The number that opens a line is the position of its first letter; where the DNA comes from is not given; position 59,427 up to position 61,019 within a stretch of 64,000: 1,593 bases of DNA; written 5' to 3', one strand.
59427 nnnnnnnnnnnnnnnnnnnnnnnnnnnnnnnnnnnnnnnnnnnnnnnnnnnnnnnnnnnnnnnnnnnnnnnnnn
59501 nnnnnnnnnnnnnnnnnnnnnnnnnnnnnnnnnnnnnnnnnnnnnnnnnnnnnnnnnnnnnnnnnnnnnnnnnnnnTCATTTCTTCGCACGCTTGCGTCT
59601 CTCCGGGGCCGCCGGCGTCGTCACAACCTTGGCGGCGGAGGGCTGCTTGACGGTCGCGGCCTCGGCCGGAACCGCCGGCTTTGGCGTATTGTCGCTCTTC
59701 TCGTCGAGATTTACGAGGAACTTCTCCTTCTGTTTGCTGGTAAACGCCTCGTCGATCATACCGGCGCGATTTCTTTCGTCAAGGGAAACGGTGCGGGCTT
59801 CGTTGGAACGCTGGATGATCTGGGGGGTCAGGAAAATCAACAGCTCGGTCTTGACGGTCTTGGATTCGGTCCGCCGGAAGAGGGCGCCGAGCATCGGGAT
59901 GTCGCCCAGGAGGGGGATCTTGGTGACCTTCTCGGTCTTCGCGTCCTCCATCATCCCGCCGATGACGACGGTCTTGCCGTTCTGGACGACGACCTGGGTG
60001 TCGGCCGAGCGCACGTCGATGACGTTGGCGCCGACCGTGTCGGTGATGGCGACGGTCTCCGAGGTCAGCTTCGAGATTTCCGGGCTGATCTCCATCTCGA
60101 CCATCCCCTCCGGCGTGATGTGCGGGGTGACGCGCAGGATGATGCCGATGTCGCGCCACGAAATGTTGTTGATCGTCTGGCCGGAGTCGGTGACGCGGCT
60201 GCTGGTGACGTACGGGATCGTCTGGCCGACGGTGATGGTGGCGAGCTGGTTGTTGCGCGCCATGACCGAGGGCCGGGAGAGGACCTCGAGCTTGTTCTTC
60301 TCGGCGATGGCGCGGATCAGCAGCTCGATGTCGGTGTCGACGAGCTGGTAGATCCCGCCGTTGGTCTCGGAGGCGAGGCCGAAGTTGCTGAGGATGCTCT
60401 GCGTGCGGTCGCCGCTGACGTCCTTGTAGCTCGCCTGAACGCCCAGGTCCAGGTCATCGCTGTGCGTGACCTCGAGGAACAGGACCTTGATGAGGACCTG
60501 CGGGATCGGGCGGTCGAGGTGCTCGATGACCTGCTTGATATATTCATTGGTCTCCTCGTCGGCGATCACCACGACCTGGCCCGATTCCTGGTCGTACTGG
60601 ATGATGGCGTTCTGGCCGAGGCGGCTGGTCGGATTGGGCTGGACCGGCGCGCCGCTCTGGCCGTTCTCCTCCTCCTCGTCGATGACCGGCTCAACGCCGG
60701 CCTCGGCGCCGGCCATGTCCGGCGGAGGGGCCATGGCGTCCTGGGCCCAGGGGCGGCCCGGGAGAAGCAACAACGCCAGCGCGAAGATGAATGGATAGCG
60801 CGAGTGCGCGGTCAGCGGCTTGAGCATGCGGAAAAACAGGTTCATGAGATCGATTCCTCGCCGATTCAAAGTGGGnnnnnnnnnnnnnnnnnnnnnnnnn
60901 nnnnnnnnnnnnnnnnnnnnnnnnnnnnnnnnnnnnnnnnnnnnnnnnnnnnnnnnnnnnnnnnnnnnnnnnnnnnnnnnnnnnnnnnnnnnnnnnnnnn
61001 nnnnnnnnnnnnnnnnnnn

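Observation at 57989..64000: PilN/O/P-like genes followed by a secretin split into two genes, with a sensor histidine kinase as the last gene of the operon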

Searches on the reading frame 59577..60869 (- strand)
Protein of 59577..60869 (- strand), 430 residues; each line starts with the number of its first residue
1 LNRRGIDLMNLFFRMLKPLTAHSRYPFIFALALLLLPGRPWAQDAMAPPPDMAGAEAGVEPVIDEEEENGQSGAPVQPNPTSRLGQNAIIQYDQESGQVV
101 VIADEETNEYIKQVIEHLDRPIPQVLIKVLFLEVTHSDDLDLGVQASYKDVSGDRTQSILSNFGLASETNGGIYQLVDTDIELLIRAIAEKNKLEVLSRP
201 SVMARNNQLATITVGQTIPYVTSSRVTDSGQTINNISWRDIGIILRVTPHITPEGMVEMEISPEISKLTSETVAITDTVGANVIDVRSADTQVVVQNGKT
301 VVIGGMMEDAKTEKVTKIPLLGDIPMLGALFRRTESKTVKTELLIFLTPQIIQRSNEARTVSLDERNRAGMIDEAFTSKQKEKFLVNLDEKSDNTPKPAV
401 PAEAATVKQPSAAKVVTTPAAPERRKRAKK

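Call 3: search_protein_families(library=pfam, proteins=[window:59577-60869:-], max_evalue=0.01)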
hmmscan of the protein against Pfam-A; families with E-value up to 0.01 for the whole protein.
window:59577-60869:- (430 aa): 2 families
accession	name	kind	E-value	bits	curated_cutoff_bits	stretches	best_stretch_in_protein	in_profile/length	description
PF00263.26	Secretin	-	8.5e-51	172.3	27.5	1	188-353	2-169/169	Bacterial type II and III secretion system protein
PF03958.22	Secretin_N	-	0.0012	19.4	28.2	1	82-124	27-69/69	Bacterial type II/III secretion system short domain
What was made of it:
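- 59577..60845 (-): DC: the channel-forming secretin polypeptide, 422 aa. Order: signal peptide, acidic/Pro-rich linker, second half of an N domain, secretin domain, variable Lys/Pro-rich C-terminus. No S-domain is recognisable. Pfam Secretin 172 bits (call 3).
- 60471..60614 (-): DC aa 78-125, '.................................': the second half (beta2-beta3-alpha2) of a Secretin_N domain with no preceding beta1-alpha1. Pfam hit covers profile positions 27-69 of 69 only (call 3).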

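Call 8: find_homologous_proteins(query=window:59577-60845:-, max_evalue=1e-10)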
Query window:59577-60845:- (422 aa): 3391 proteins with E <= 1e-10 among 8000 candidates; the best 120 are listed.
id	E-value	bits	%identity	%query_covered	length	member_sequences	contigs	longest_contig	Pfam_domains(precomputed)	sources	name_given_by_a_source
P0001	3.5e-269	910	100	100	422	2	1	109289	PF00263.27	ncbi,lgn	ncbi:MAG: hypothetical protein ABFD69_12485 [Candidatus Sumerlaeia bacterium]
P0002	2.2e-174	598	69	99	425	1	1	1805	PF00263.27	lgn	-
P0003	3.9e-145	502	65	92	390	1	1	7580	PF00263.27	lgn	-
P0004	4.5e-145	502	65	92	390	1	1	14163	PF00263.27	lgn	-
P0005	7.4e-143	494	63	87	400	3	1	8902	PF00263.27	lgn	-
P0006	1.0e-140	487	63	92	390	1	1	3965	PF00263.27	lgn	-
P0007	1.9e-136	473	60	92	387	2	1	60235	PF00263.27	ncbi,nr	ncbi:hypothetical protein LLG95_02180 [bacterium]|nr:hypothetical protein [bacterium]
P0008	7.8e-112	392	54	85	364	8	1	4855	PF00263.27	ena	-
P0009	1.8e-111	391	59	73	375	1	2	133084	PF00263.27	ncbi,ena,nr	ncbi:MAG TPA: hypothetical protein PLB62_00645 [Candidatus Sumerlaeota bacterium]|nr:hypothetical pr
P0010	1.8e-111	391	59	73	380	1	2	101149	PF00263.27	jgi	-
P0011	1.5e-110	388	50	89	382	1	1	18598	PF03958.23,PF00263.27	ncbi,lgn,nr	ncbi:type II secretion system protein GspD [Candidatus Sumerlaeota bacterium]|nr:type II secretion s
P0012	1.6e-110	388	58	76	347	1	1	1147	PF00263.27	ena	-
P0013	1.7e-110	388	61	71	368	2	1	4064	PF00263.27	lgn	-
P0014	2.1e-110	388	58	76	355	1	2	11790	PF00263.27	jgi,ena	-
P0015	2.4e-110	387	59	76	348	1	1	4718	PF00263.27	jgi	-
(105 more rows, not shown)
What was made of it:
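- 59577..60845 (-): All 120 listed homologues are 306-443 aa (call 8).
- All 120 listed DC homologues are 306-443 aa (call 8).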

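Call 11: find_related_loci(query=A1, collection=genome_contigs, flank=10000)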
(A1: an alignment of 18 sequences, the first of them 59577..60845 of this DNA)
Query A1 (422 aa) in genome_contigs; peptide patterns used: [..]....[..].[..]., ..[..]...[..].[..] (x = any residue, [..] = any of these).
600 stretches matched a pattern (row limit reached: there are more); 542 encode a relative of the query (tblastn E <= 1e-3); the best 80 are kept; 80 distinct loci.
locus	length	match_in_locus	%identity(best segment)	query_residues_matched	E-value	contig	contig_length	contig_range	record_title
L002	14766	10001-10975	56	57-382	5e-117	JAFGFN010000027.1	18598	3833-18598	MAG: Candidatus Sumerlaeota bacterium isolate Zod_Metabat.1318 k87_1529754, whole genome shotgun sequence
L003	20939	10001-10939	57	68-382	4e-111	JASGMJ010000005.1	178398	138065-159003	MAG: Candidatus Sumerlaeota bacterium isolate DJKA124_ANT21_bin.23 scaffold_5, whole genome shotgun sequence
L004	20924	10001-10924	55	76-383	5e-109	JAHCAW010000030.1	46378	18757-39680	MAG: Candidatus Sumerlaeia bacterium isolate ACE_SUM1 SUM1_30, whole genome shotgun sequence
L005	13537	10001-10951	54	74-388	3e-106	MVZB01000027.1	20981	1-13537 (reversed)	MAG: candidate division BRC1 bacterium ADurb.BinA292 BWZ08_contig000027, whole genome shotgun sequence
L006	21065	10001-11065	50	74-391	3e-104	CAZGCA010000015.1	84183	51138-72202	MAG TPA_asm: uncultured bacterium isolate SRP068000_co1_623 genome assembly, contig: NODE_177_length_84183_cov_9.521812,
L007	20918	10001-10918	55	76-381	6e-104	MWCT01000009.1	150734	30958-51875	MAG: candidate division BRC1 bacterium ADurb.Bin183 BWY12_contig000009, whole genome shotgun sequence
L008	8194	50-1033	52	80-401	7e-102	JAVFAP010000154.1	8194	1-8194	MAG: bacterium isolate BF4_94 NODE_29464_length_8194_cov_2.628239_Biofilm4, whole genome shotgun sequence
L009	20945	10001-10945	53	80-393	9e-102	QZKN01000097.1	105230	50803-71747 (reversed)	MAG: Candidatus Omnitrophota bacterium isolate SURF_12 Ga0104751_1000133, whole genome shotgun sequence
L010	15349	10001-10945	53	79-402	5e-100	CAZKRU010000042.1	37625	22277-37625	MAG TPA_asm: uncultured Verrucomicrobiota bacterium isolate SRP287051_co2_250 genome assembly, contig: NODE_2358_length_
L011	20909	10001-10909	54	72-377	4e-100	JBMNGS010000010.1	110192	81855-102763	MAG: bacterium isolate SBF912LR0HQ0026 contig_53469, whole genome shotgun sequence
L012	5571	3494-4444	53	79-391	9e-100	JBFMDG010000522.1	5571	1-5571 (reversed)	MAG: Verrucomicrobiota bacterium isolate MAG213 MAG213_522, whole genome shotgun sequence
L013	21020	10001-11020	50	80-422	7e-100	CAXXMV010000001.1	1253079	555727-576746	MAG: bacterium isolate 9002e436-2430-43f7-8519-11165d71275e genome assembly, contig: contig_1, whole genome shotgun sequ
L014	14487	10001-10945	51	72-385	8e-100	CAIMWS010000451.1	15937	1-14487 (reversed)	MAG: uncultured Verrucomicrobia bacterium isolate LaPlata_bin-2736 genome assembly, contig: bin-2736:451/561, whole geno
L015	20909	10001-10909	54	80-380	1e-99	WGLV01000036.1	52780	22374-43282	MAG: bacterium isolate RI_285 c_000000135169, whole genome shotgun sequence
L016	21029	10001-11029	48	20-377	3e-99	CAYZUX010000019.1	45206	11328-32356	MAG TPA_asm: uncultured bacterium isolate binchicken_co20_391 genome assembly, contig: NODE_1870_length_45206_cov_7.8539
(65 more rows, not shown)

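Call 24: find_encoding_contigs(protein=P0001, flank=10000, max_places=4)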
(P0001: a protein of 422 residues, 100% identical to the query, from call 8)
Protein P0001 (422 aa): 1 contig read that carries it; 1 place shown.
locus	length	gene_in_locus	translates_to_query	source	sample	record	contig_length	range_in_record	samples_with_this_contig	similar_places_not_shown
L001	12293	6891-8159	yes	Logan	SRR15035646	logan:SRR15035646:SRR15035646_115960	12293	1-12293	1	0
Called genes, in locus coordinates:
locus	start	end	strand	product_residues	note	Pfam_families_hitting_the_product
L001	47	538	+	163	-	-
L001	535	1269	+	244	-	PF07963:N_methyl, PF11612:T2SSJ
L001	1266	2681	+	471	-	PF03934:T2SSK (faint), PF12836:HHH_3 (weak), PF21687:T2SSK_1st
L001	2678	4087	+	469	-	-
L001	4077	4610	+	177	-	PF04350:PilO (weak)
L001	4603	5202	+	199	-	-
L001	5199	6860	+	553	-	PF21305:type_II_gspD_N0, PF03958:Secretin_N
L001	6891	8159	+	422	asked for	PF00263:Secretin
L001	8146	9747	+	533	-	PF00512:HisKA, PF02518:HATPase_c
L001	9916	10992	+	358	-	-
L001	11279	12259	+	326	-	PF00389:2-Hacid_dh, PF02826:2-Hacid_dh_C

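Call 27: search_protein_families(library=pfam, proteins=[L009:418-1644:+, L009:1648-2124:+, L009:2084-2692:+, L009:2634-3065:+, L009:12651-14030:+, L009:14034-16118:-, L009:7746-8351:+, L009:5172-6674:+, L009:28-402:+], max_evalue=0.01)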
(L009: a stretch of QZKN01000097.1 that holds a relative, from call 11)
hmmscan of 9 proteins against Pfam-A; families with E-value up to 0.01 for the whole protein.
L009:418-1644:+ (408 aa): 1 family
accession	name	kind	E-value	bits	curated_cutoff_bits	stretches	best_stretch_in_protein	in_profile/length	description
PF00482.28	T2SSF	-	1.9e-57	193.1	25.2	2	73-196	1-125/125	Type II secretion system (T2SS), protein F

L009:1648-2124:+ (158 aa): 2 families
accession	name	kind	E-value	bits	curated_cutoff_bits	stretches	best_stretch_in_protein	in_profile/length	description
PF08334.16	T2SSG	-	3.2e-33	114.4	21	1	48-151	3-108/108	Type II secretion system (T2SS), protein G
PF07963.17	N_methyl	-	1.1e-07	31.5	21.2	1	20-43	3-26/27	Prokaryotic N-terminal methylation motif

L009:2084-2692:+ (202 aa): 1 family
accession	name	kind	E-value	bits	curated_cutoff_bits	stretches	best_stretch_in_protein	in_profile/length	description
PF07963.17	N_methyl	-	3.4e-07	30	21.2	1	21-43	4-26/27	Prokaryotic N-terminal methylation motif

L009:2634-3065:+ (143 aa): 0 families

L009:12651-14030:+ (459 aa): 8 families
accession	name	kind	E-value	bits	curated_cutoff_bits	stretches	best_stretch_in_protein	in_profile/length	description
PF00158.32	Sigma54_activat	-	2.4e-68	229.5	20.2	1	149-314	2-167/168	Sigma-54 interaction domain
PF00072.30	Response_reg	-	5.3e-31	107.5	30.2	1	15-124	1-110/111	Response regulator receiver domain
PF25601.1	AAA_lid_14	-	3.9e-21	75.1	27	1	320-392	1-77/87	AAA+ ATPase lid domain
PF14532.12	Sigma54_activ_2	-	1.8e-19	70.8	25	1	151-319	3-138/138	Sigma-54 interaction domain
PF02954.25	HTH_8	-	7.4e-14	51.6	22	1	409-449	2-42/42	Bacterial regulatory protein, Fis family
PF07728.20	AAA_5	-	1.1e-06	29.1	22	1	172-292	2-125/139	AAA domain (dynein-related subfamily)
PF06490.17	FleQ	-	6e-06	27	22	1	14-127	1-106/108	Flagellar regulatory protein FleQ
PF07724.20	AAA_2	-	0.00054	20.5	27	1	170-300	4-135/166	AAA domain (Cdc48 subfamily)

L009:14034-16118:- (694 aa): 6 families
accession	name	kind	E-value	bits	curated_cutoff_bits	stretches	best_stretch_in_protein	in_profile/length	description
PF03190.21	Thioredox_DsbH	-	7.8e-80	267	27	1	13-174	1-162/163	Protein of unknown function, DUF255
PF13899.12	Thioredoxin_7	-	7.5e-12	45.6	27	1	33-123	1-83/83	Thioredoxin-like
PF01532.26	Glyco_hydro_47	-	1.2e-05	25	22.9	1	491-600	84-196/455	Glycosyl hydrolase family 47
PF07470.19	Glyco_hydro_88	-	0.00029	20.4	26.6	0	222-325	35-120/352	Glycosyl Hydrolase Family 88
PF07221.17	GlcNAc_2-epim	-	0.0028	17.4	23.4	0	495-531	150-260/347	N-acylglucosamine 2-epimerase (GlcNAc 2-epimerase)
PF06662.19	C5-epim_C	-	0.0067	16.4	23.3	0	283-329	32-76/188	D-glucuronyl C5-epimerase C-terminus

L009:7746-8351:+ (201 aa): 0 families

L009:5172-6674:+ (500 aa): 1 family
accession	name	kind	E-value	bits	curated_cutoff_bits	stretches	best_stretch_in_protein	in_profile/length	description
PF11104.14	PilM_2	-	1e-06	28.4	27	1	56-190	22-164/340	Type IV pilus assembly protein PilM;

L009:28-402:+ (124 aa): 2 families
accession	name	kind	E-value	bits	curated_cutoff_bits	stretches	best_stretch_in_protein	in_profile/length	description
PF00437.27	T2SSE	-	1.7e-15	57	24.9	1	1-108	277-370/370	Type II/IV secretion system protein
PF04324.20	Fer2_BFD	-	0.0047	17.7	26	0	95-114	16-35/50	BFD-like [2Fe-2S] binding domain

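Call 31: search_solved_structures(query=window:59577-60845:-, max_evalue=0.001, show_alignments=2)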
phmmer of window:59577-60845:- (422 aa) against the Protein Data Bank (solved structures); distinct sequences matched with E-value up to 0.001: 23.
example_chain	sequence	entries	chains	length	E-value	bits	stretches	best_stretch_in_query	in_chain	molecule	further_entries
5wq7_A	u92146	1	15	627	1.5e-42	149.3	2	157-365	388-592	Putative type II secretion system protein D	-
6hcg_A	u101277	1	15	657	4.8e-39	137.7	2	145-355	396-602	Type II secretion system protein D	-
5wln_G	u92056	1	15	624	2.9e-37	131.8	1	77-348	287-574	Type II secretion system protein D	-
6i1x_A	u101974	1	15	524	9.2e-37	130.2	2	157-354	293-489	Type II secretion system protein D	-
5w68_A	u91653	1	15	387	6.4e-35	124.1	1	157-356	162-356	Putative type II secretion protein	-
5zdh_A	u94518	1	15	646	9.4e-35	123.6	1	157-357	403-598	Type II secretion system protein D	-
6w6m_A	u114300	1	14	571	8.7e-32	113.8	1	171-344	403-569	Type IV pilus secretin PilQ family protein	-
6i1y_A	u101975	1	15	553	2.5e-31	112.3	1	159-351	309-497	General secretion pathway protein GspD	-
9k8v_A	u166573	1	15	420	5.6e-31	111.2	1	159-351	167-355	General secretion pathway protein D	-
5wq8_A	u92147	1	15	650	2.5e-30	109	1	159-351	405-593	Type II secretion system protein D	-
5wq9_A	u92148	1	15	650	1.8e-29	106.2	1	159-351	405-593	Type II secretion system protein D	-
6ve2_A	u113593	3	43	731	1.2e-25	93.6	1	150-346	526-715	Fimbrial assembly protein PilQ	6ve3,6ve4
9x0w_A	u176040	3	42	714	1.3e-25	93.5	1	152-346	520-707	Fimbrial assembly protein PilQ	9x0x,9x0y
4av2_A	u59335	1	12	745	3.6e-25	92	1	84-346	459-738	TYPE IV PILUS BIOGENESIS AND COMPETENCE PROTEIN PILQ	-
9sh1_A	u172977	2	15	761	3.9e-25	91.9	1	84-345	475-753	Type IV pilus biogenesis and competence protein PilQ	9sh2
8odn_A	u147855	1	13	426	1.2e-19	73.9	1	187-346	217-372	RcpA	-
7ofh_A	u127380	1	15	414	6.7e-19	71.4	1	87-341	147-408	Virion export protein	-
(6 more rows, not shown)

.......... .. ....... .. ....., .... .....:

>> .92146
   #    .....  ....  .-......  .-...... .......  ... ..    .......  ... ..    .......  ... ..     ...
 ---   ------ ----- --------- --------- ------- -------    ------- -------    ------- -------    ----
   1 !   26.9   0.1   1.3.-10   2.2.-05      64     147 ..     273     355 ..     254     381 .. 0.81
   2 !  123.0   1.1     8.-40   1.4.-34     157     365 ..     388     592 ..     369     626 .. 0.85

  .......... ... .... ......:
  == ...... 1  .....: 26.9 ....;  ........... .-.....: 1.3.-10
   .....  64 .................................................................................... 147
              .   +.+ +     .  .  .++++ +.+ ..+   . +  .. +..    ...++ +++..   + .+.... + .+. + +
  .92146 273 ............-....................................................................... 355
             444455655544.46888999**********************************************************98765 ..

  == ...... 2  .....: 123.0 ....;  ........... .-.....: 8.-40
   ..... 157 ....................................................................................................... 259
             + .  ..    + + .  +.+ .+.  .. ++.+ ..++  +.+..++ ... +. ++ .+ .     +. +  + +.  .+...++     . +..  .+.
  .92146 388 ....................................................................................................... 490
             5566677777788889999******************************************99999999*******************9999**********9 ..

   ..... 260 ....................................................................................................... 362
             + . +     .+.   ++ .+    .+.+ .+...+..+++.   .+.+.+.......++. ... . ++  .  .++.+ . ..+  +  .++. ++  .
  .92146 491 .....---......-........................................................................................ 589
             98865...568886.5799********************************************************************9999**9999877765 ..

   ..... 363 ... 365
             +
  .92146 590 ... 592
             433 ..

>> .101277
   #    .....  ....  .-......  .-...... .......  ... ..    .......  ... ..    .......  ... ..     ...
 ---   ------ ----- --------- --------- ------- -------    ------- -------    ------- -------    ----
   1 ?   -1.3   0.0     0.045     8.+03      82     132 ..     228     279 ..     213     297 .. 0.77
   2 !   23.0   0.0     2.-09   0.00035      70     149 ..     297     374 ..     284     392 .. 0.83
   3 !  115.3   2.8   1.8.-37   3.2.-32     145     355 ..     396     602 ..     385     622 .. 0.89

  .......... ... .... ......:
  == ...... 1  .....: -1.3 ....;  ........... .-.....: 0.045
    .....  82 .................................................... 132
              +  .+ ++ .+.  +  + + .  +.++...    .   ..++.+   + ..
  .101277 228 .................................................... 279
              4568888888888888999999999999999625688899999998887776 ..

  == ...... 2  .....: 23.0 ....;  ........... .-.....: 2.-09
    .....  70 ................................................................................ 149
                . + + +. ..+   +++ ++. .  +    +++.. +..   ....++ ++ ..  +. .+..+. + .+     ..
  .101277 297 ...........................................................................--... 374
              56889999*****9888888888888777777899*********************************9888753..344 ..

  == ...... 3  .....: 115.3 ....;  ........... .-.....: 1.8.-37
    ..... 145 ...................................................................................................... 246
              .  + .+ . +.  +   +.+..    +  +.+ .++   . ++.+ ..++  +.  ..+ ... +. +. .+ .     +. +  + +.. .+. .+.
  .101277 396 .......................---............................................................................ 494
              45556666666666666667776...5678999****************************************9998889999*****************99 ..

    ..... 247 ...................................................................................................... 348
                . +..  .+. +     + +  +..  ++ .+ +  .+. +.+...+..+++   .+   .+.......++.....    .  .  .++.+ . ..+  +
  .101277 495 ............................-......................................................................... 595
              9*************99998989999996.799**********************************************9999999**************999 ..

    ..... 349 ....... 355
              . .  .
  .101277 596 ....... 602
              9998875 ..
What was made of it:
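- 59577..60845 (-): PDB GspD 5wq7 at 1.5e-42, ahead of PilQ, RcpA, pIV and InvG (call 31).
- Short secretins with few N domains function elsewhere: pIV 7ofh and RcpA 8odn appear among the DC matches (call 31).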

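Call 45: search_protein_families(library=ncbifam, proteins=[window:59577-60845:-], max_evalue=0.001)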
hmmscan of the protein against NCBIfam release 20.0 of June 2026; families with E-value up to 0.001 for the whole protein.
window:59577-60845:- (422 aa): 9 families
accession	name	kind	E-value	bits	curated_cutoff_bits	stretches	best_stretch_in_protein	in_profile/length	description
TIGR02517.1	type_II_gspD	equivalog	4.7e-70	236.7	351.35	1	70-354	291-600/600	type II secretion system secretin GspD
TIGR02515.1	IV_pilus_PilQ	subfamily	3.8e-53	181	284.35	2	168-345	255-428/428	type IV pilus secretin PilQ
TIGR02519.1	pilus_MshL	equivalog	1.8e-43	148.7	250.2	1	85-344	4-290/290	pilus (MSHA type) biogenesis protein MshL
TIGR02516.1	type_III_yscC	equivalog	7.1e-35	120.4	238.45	1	73-345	192-462/463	type III secretion system outer membrane ring subunit SctC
NF010083.0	PRK13568.1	equivalog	2.4e-30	105.6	554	1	68-345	140-418/419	DNA uptake porin HofQ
NF007851.2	PRK10560.1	exception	2.3e-25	89.2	598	1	80-345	144-410/412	DNA uptake porin HofQ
NF042912.1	Amuc_1098_fam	equivalog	1.9e-23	82.5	750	2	262-345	713-797/805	Amuc_1098 family type IV pilus outer membrane protein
NF011873.0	PRK15346.1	equivalog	1.8e-22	79.7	524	1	69-332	225-482/499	EscC/YscC/HrcC family type III secretion system outer membrane ring protein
TIGR02520.1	pilus_B_mal_scr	equivalog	2.7e-10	39.4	287.65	1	100-307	261-481/513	PilN family type IVB pilus formation outer membrane protein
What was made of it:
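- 59577..60845 (-): TIGR02517 positions 291-600 (call 45).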

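Call 86: search_protein_representatives(protein=window:59577-60845:-)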
Query: 422 residues. Proteins with E-value up to 0.001 (for the whole library): 43396; up to 1e-10: 27438; up to 1e-30: 2138. The best 150 are listed.
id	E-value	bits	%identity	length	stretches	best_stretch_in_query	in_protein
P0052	2.6e-102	359.2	54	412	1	39-379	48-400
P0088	1.3e-98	347.0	51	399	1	62-402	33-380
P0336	1.5e-95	336.9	48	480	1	76-402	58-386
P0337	1.3e-94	333.8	54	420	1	74-377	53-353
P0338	1.5e-92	327.1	52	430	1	75-405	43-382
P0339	7.0e-89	315.0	52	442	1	79-387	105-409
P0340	6.0e-86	305.3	48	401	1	75-398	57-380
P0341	4.9e-83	295.7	47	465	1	41-387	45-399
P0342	3.5e-81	289.6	58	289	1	74-317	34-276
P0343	8.5e-81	288.4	48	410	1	60-380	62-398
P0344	4.9e-80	285.9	47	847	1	83-367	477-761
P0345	7.0e-80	285.3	43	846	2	74-388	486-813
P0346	1.1e-78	281.4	47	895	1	59-359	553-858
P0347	1.8e-78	280.7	45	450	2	148-393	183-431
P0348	1.8e-78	280.7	47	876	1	79-364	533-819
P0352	2.2e-75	270.5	43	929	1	77-415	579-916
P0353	5.5e-75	269.2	44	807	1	66-368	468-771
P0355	1.6e-74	267.7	45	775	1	46-349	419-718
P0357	1.3e-73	264.7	44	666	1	76-379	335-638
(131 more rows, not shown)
